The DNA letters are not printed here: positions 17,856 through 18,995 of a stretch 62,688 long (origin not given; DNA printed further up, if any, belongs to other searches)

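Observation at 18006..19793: Sulfolactate-forming comA-comB pair embedded in an EPS tailoring operon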

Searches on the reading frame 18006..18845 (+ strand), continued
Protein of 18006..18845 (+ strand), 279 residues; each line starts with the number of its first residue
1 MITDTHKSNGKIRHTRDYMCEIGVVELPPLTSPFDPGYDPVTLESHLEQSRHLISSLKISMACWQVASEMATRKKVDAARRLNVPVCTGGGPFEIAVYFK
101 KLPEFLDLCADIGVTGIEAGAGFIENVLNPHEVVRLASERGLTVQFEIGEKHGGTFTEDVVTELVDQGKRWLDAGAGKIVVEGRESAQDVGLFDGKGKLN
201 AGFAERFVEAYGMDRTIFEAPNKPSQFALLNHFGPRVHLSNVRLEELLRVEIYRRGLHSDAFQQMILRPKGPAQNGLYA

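Call 20: find_related_loci(query=window:18006-18842:+, collection=genome_contigs, flank=10000)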
Query window:18006-18842:+ (279 aa) in genome_contigs; peptide patterns used: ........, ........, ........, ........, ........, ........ (x = any residue, [..] = any of these).
96 stretches matched a pattern; 67 encode a relative of the query (tblastn E <= 1e-3); 67 distinct loci.
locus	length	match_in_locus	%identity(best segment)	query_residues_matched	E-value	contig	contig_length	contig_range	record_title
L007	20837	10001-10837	99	1-279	0e+0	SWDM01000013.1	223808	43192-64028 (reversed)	MAG: Nitrospira sp. isolate RSF3 Nitrospira_sp_RSF3_13, whole genome shotgun sequence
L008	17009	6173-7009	94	1-279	3e-180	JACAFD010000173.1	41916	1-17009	MAG: Nitrospirae bacterium isolate L.E.N.18 k119_336450, whole genome shotgun sequence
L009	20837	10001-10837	93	1-279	2e-179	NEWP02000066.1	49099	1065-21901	MAG: Nitrospira sp. CG24E Nitrospira_sp_RSF136_CG24_E_66, whole genome shotgun sequence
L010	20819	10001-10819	84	2-274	4e-159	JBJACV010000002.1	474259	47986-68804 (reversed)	MAG: Nitrospira sp. isolate RAS-S14-bin2 k141_244651_length_474259_cov_32.1584, whole genome shotgun sequence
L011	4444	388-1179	75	9-272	2e-137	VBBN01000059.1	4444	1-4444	MAG: Candidatus Bathyarchaeota archaeon isolate BA_19 14_1009_16_40cm_scaffold_90381, whole genome shotgun sequence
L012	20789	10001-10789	75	15-277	2e-133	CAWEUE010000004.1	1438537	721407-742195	MAG: uncultured Acidobacteriota bacterium isolate MFD05684.bin.2.83 genome assembly, contig: contig_59247, whole genome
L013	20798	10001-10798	73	7-272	5e-133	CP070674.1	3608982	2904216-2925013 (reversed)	MAG: Candidatus Zixiibacteriota bacterium isolate bin72 chromosome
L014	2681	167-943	75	14-272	6e-139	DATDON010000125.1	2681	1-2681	MAG TPA_asm: Candidatus Manganitrophaceae bacterium isolate SMAG_U7895 k141_2951427, whole genome shotgun sequence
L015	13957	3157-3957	72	11-277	2e-131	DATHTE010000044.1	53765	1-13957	MAG TPA_asm: Vicinamibacterales bacterium isolate SMAG_U16069 k141_803874, whole genome shotgun sequence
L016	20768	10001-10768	74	17-272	1e-129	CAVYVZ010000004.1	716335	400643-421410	MAG: uncultured Acidobacteriota bacterium isolate MFD09206.bin.2.2 genome assembly, contig: contig_1915, whole genome sh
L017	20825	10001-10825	70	2-272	1e-128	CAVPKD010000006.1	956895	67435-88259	MAG: Nitrospirota bacterium isolate MFD10007.bin.2.19 genome assembly, contig: contig_3817, whole genome shotgun sequenc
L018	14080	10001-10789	72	11-273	1e-128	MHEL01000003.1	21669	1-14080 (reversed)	MAG: Nitrospirae bacterium RBG_19FT_COMBO_42_15 rbg_19ft_combo_scaffold_1052, whole genome shotgun sequence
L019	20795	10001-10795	72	10-274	2e-127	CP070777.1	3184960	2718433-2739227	MAG: Candidatus Zixiibacteriota bacterium isolate bin19 chromosome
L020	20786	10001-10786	69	11-272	3e-124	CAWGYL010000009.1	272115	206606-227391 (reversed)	MAG: Nitrospirota bacterium isolate MFD01716.bin.1.191 genome assembly, contig: contig_54698, whole genome shotgun seque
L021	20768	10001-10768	71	14-269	2e-123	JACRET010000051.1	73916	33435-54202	MAG: Deltaproteobacteria bacterium isolate NC_groundwater_1706_Pr3_B-0.1um_52_15 SR-2_scaffold_141_1626887, whole genome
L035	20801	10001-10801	66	3-270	3e-117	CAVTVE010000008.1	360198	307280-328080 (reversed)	MAG: uncultured Acidobacteriota bacterium isolate MFD09286.bin.2.68 genome assembly, contig: contig_31161, whole genome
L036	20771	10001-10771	68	14-270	4e-116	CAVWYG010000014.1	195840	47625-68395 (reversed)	MAG: uncultured Acidobacteriota bacterium isolate MFD09286.bin.1.180 genome assembly, contig: contig_46475, whole genome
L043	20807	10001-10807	63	4-272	6e-112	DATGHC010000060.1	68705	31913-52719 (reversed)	MAG TPA_asm: Candidatus Acidiferrales bacterium isolate SMAG_U9770 k141_1913999, whole genome shotgun sequence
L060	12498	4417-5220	63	17-279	6e-114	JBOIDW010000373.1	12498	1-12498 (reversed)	MAG: Gammaproteobacteria bacterium isolate H1-B1_metabat2.bin.5 k127_1048176, whole genome shotgun sequence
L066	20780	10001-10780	58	13-272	7e-95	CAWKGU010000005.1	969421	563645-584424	MAG: uncultured Solirubrobacterales bacterium isolate MFD09603.bin.1.275 genome assembly, contig: contig_380, whole geno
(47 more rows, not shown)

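Call 33: search_solved_structures(query=window:18006-18842:+, show_alignments=4, max_evalue=0.001)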
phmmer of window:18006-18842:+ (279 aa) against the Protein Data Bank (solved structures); distinct sequences matched with E-value up to 0.001: 4.
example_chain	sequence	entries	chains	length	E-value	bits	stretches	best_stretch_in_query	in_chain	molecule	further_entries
24fo_A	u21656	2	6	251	7.1e-28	100.7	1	30-263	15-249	Phosphosulfolactate synthase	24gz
1qwg_A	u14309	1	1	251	1e-27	100.2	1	30-263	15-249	(2R)-phospho-3-sulfolactate synthase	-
9cm1_0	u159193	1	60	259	8.6e-26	93.9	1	30-265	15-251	Phosphosulfolactate synthase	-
1u83_A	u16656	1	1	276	1.1e-14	57.4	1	73-262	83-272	Phosphosulfolactate synthase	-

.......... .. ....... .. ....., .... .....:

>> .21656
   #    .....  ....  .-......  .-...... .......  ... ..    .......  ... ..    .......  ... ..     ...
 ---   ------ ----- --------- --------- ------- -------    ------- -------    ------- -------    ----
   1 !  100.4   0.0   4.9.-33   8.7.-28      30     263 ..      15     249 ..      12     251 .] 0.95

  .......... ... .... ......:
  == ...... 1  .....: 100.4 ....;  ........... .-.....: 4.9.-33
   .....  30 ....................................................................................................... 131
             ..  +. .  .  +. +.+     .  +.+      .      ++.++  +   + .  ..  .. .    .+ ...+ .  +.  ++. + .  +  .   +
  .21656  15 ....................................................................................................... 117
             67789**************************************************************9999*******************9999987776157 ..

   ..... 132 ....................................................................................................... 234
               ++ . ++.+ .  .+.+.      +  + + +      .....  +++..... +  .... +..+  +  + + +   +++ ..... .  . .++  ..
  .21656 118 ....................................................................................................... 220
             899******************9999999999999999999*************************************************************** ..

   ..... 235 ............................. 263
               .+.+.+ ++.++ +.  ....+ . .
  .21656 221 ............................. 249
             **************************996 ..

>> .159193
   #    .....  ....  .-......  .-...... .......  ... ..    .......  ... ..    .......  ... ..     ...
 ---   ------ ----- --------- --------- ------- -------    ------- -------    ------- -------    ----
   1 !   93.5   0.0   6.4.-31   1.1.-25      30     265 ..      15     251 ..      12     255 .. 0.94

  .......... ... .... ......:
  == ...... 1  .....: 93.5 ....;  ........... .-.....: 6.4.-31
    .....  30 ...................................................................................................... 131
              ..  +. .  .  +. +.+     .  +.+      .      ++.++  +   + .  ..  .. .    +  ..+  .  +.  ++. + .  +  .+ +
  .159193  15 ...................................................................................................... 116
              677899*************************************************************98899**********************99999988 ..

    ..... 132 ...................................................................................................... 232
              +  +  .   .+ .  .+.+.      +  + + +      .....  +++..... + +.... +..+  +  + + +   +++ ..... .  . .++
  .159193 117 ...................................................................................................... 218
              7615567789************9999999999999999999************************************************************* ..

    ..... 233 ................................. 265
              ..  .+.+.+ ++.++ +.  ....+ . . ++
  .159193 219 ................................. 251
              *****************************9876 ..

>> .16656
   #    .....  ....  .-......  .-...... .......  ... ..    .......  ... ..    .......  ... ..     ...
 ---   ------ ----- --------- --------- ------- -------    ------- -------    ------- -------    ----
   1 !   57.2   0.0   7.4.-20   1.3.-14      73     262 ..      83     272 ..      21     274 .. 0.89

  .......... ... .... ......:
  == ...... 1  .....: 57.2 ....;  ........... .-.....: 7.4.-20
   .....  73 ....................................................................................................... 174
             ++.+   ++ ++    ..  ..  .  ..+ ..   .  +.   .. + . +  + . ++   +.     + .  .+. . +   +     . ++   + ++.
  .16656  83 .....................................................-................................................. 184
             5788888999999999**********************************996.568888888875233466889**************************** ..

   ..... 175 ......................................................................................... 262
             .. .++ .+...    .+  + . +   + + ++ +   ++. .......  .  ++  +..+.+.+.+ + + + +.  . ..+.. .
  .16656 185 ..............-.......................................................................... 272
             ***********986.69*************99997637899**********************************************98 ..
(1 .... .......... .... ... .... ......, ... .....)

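Call 72: search_protein_representatives(protein=window:18006-18842:+)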
Query: 279 residues. Proteins with E-value up to 0.001 (for the whole library): 796; up to 1e-10: 420; up to 1e-30: 78. The best 150 are listed.
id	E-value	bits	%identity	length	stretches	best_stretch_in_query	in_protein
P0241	4.6e-124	429.4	72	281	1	13-273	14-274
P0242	2.2e-77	276.3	73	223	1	87-257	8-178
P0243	2.8e-76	272.7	62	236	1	55-269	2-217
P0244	9.5e-76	270.9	49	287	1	13-273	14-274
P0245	9.2e-75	267.7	48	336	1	11-272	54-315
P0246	6.8e-73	261.6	51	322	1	21-268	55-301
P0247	1.7e-70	253.7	51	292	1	23-263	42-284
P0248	1.1e-68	247.8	60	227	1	56-270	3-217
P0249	1.2e-68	247.6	54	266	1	6-214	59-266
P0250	3.3e-64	233.1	61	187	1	15-194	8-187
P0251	1.5e-63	231.0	63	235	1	14-188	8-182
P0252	2.5e-62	226.9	66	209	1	104-263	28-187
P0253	1.3e-61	224.6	57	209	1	11-194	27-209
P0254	1.3e-61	224.5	45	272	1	6-270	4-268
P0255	1.2e-53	198.4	71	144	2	194-274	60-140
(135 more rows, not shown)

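Call 75: search_dna_similar(query=window:18006-18842:+, collection=plasmids, mode=protein, max_rows=15)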
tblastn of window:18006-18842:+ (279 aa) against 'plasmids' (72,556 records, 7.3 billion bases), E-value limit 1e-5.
Records with a match: 20; places in all: 21; records where one place covers at least 80% of the query: 17.
Best place of each record, by identity: <60% 20.
By first word of the organism name: Streptomyces 6; Mycolicibacterium 2; Methylocystis 2; Haloferax 2; Nocardioides 1; Legionella 1; Xanthobacter 1; Brevibacillus 1; Halomicrococcus 1; Halopiger 1; and 2 more.
By predicted mobility (MOB-suite, as given by PLSDB): non-mobilizable 14; mobilizable 3; conjugative 3.
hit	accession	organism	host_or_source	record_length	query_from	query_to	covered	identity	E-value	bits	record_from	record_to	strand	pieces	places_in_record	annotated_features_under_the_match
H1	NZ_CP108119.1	Streptomyces sp. NBC_00211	-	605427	7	278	97%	48.2%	2e-78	265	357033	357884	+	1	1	phosphosulfolactate synthase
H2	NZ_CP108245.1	Streptomyces sp. NBC_00073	-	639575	7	278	97%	48.2%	2e-78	265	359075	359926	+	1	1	phosphosulfolactate synthase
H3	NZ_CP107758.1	Streptomyces sp. NBC_00597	-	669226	7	278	97%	48.2%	2e-78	265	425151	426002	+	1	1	phosphosulfolactate synthase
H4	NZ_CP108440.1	Streptomyces sp. NBC_01278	-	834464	7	278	97%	48.2%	2e-78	265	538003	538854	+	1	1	phosphosulfolactate synthase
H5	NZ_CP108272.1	Streptomyces sp. NBC_00045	-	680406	7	278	97%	48.2%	2e-78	265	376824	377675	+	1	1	phosphosulfolactate synthase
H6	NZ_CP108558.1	Streptomyces sp. NBC_01205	-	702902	7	278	97%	48.2%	2e-78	265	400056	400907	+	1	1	phosphosulfolactate synthase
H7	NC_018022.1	Mycolicibacterium chubuense NBB4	-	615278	30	260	83%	35.6%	2e-23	106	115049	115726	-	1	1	phosphosulfolactate synthase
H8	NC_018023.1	Mycolicibacterium chubuense NBB4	-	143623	3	260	92%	30.7%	3e-20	97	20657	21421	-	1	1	phosphosulfolactate synthase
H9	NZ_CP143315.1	Methylocystis iwaonis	cell culture,rice rhizosphere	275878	9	262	91%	30.4%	5e-20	97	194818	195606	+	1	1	phosphosulfolactate synthase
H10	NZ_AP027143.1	Methylocystis iwaonis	-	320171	25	262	85%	30.6%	6e-20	97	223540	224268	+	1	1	phosphosulfolactate synthase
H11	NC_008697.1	Nocardioides sp. JS614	-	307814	30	260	83%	31.0%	2e-20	98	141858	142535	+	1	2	phosphosulfolactate synthase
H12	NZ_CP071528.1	Legionella lytica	Acanthamoeba castellanii,bacterial ...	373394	30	262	84%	29.1%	1e-17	90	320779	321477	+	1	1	phosphosulfolactate synthase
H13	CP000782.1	Xanthobacter autotrophicus Py2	-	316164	30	266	85%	27.5%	4e-14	79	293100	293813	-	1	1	Phosphosulfolactate synthase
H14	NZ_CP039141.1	Haloferax mediterranei ATCC 33500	Cell culture,Spain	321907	36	261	81%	26.7%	2e-8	62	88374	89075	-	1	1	phosphosulfolactate synthase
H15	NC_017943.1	Haloferax mediterranei ATCC 33500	-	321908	36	261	81%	26.7%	2e-8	62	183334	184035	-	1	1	phosphosulfolactate synthase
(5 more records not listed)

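Call 77: get_annotated_region(hit=H1, flank=12000)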
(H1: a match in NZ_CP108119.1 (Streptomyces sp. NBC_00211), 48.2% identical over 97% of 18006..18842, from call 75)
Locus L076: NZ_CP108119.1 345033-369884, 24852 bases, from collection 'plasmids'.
description: Streptomyces sp. NBC_00211 plasmid unnamed1, complete sequence
organism: Streptomyces sp. NBC_00211 (NCBI taxid 2975683)
taxonomy: Bacteria; Actinomycetota; Actinomycetes; Kitasatosporales; Streptomycetaceae; Streptomyces; Streptomyces sp. NBC 00211
host: -; source: -; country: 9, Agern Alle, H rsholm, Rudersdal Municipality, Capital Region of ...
typing (MOB-suite, as given by PLSDB): non-mobilizable
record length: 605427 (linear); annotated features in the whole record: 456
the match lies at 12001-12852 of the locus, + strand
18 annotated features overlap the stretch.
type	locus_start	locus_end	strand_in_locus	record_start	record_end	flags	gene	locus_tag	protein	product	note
CDS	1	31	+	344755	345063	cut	-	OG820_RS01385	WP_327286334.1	hypothetical protein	-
CDS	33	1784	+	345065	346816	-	-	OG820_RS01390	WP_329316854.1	ABC transporter ATP-binding protein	-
CDS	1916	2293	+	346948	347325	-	-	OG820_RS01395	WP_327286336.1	DUF1330 domain-containing protein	-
CDS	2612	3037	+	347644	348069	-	-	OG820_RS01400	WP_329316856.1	hypothetical protein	-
CDS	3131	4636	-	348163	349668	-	argH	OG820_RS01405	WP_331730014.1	argininosuccinate lyase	GO:0042450 - arginine biosynthetic process via ornithine [Evidence IEA]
CDS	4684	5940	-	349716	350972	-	-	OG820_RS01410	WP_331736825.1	ATP-grasp domain-containing protein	-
CDS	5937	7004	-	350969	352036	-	-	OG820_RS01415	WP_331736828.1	cysteine synthase family protein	GO:0006535 - cysteine biosynthetic process from serine [Evidence IEA]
CDS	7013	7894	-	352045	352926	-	-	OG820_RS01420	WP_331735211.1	kinase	-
CDS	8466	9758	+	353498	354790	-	-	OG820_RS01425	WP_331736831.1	glycosyltransferase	-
CDS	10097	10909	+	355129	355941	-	-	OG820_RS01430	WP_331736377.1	alpha/beta fold hydrolase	-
CDS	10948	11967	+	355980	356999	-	sbnB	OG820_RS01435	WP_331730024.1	2,3-diaminopropionate biosynthesis protein SbnB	GO:0009058 - biosynthetic process [Evidence IEA]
CDS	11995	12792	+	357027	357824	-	-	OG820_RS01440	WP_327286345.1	phosphosulfolactate synthase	-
CDS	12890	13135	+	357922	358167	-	-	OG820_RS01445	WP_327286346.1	acyl carrier protein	GO:0006633 - fatty acid biosynthetic process [Evidence IEA]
CDS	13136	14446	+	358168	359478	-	-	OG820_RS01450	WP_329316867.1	beta-ketoacyl-[acyl-carrier-protein] synthase family protein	GO:0006633 - fatty acid biosynthetic process [Evidence IEA]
CDS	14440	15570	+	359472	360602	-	-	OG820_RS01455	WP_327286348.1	beta-ketoacyl synthase N-terminal-like domain-containing protein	-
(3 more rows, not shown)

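Call 84: search_protein_families(library=pfam, proteins=[L036:12915-14543:+, L036:7339-8304:+, L043:13933-15636:+, L043:4062-5450:+, L066:11621-12733:+, L066:13718-14857:+, L066:14854-16470:+, L060:10268-12070:+, L035:12986-14530:+, L035:8103-9764:+], max_evalue=0.00001)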
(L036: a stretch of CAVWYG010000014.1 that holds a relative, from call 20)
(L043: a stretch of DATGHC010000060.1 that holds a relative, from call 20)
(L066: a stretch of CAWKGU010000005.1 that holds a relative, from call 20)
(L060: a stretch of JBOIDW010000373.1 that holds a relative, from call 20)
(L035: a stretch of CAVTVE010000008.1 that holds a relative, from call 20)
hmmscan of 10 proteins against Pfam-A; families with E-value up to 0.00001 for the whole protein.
L036:12915-14543:+ (542 aa): 1 family
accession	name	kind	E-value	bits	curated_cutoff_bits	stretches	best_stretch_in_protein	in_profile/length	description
PF13440.11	Polysacc_synt_3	-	4.6e-18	65.9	23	1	75-372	3-290/293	Polysaccharide biosynthesis protein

L036:7339-8304:+ (321 aa): 4 families
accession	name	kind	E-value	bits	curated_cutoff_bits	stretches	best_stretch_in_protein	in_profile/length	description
PF00990.26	GGDEF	-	1.7e-42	145.3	23.8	1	161-317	1-161/161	Diguanylate cyclase, GGDEF domain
PF13426.13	PAS_9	-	7.6e-14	52.3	27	1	38-146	2-103/103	PAS domain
PF08448.16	PAS_4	-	1.6e-13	51.2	23.1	1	33-148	1-109/110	PAS fold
PF00989.32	PAS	-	1.4e-11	44.8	22.6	1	30-144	4-113/113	PAS fold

L043:13933-15636:+ (567 aa): 1 family
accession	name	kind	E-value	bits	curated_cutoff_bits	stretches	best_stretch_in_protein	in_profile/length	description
PF00450.28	Peptidase_S10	-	2.3e-10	40.9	21.9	1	131-263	23-146/420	Serine carboxypeptidase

L043:4062-5450:+ (462 aa): 2 families
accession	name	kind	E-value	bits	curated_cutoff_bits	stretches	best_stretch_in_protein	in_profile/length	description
PF02687.27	FtsX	-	7e-22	78.2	25.5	1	331-455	2-120/120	FtsX-like permease C-terminal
PF12704.14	MacB_PCD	-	9.6e-19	68.9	27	1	23-303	3-206/207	MacB-like periplasmic core domain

L066:11621-12733:+ (370 aa): 0 families

L066:13718-14857:+ (379 aa): 1 family
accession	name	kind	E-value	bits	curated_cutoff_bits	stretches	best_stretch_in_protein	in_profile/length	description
PF00266.25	Aminotran_5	-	5.9e-18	65.4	21.5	1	36-338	25-333/371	Aminotransferase class-V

L066:14854-16470:+ (538 aa): 4 families
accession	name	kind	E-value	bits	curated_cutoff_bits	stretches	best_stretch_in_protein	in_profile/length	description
PF02826.25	2-Hacid_dh_C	-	4.6e-59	199.2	25.1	1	109-284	1-178/178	D-isomer specific 2-hydroxyacid dehydrogenase, NAD binding domain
PF00389.36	2-Hacid_dh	-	4e-35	120.8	24.6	1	8-316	1-134/134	D-isomer specific 2-hydroxyacid dehydrogenase, catalytic domain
PF19304.4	PGDH_inter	-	1.5e-24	86.8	27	1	328-439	2-111/119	D-3-phosphoglycerate dehydrogenase intervening domain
PF01842.31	ACT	-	1.3e-11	44.5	27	1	460-524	2-61/66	ACT domain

L060:10268-12070:+ (600 aa): 1 family
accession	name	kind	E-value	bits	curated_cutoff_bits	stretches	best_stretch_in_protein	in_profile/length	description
PF21211.3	FkbH_N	-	2.7e-09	37.6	27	1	37-215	1-172/192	FkbH, N-terminal domain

L035:12986-14530:+ (514 aa): 1 family
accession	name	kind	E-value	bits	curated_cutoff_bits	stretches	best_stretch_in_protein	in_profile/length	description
PF13440.11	Polysacc_synt_3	-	5e-16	59.2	23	1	38-335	3-290/293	Polysaccharide biosynthesis protein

L035:8103-9764:+ (553 aa): 2 families
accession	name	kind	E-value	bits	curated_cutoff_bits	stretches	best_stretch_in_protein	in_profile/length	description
PF22113.1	Mtrc-MtrF_II-IV_dom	-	1.4e-07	31.7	30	1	99-277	20-175/176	Outer membrane cytochrome MtrC/MtrF-like, domains II/IV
PF14522.11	Cytochrome_C7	-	4.8e-07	29.9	24.8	0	147-268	9-66/67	Cytochrome c7 and related cytochrome c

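Call 94: predict_structure(alignment_id=A3)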
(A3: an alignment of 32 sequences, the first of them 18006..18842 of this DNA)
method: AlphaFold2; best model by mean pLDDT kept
length: 279 residues; sequences in the alignment: 32
mean_pLDDT: 81.7   pTM: 0.80
mean pLDDT of the five models: 81.7, 80.5, 79.8, 79.1, 75.4
residues with pLDDT >= 90: 128; 70-90: 92; 50-70: 26; < 50: 33
segments of 3 or more residues with pLDDT < 50: 1-9, 185-188, 261-279
pLDDT, mean of each block of 10 residues (from residue 1): 41 79 86 89 94 92 71 94 94 89 95 94 74 97 91 69 92 96 59 76 92 94 85 91 90 74 45 37
secondary structure, 60 per line:
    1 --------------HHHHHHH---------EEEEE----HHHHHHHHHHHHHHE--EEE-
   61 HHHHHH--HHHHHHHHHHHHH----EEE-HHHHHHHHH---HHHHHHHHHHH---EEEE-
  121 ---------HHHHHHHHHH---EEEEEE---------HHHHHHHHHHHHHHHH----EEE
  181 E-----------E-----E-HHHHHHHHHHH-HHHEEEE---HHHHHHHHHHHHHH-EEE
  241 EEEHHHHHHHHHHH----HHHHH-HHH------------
elements in order: H15-21 E31-35 H40-53 E57-59 H61-66 H69-81 E86-88 H90-98 H102-112 E116-119 H130-139 E143-148 H158-173 E178-181 H201-211 E216-219 H223-236 E238-243 H244-254 H259-263
